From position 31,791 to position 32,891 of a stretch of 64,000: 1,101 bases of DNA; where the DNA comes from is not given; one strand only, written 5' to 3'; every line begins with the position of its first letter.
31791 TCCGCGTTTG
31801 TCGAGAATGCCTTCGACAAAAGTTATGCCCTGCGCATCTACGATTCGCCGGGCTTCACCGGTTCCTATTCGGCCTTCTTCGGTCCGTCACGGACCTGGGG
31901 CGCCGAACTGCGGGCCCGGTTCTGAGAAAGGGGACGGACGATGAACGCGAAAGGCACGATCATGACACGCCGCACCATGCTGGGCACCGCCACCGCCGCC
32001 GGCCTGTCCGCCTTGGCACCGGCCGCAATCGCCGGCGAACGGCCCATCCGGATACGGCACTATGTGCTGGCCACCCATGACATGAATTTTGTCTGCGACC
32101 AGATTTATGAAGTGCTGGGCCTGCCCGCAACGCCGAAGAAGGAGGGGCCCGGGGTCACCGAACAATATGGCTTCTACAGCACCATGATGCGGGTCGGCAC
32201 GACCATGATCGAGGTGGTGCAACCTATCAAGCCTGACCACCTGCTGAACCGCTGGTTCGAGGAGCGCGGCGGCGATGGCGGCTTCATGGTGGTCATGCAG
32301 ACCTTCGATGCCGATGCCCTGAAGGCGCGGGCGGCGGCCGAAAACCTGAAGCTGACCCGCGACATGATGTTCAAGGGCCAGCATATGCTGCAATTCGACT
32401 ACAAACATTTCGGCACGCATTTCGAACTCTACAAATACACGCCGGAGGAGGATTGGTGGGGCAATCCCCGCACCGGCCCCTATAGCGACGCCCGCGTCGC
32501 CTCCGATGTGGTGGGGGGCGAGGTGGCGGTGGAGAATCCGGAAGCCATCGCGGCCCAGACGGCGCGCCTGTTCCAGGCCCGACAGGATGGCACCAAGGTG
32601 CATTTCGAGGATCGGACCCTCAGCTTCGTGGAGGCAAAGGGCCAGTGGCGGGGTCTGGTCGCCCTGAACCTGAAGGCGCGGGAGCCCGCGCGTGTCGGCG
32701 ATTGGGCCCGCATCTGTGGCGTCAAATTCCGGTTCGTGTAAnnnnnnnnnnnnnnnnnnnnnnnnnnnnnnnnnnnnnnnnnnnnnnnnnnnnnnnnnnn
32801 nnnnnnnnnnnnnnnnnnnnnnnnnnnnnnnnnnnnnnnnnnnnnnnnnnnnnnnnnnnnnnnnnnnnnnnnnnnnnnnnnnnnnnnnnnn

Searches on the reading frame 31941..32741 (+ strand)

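Call 68: search_protein_families(library=ncbifam, proteins=[window:31941-32741:+], max_evalue=0.001)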
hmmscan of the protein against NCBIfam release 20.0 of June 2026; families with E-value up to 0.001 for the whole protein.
window:31941-32741:+ (266 aa): 1 family
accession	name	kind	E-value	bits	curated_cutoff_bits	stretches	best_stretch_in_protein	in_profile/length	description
TIGR03081.1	metmalonyl_epim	equivalog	2.2e-05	25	114.95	1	37-146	1-106/129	methylmalonyl-CoA epimerase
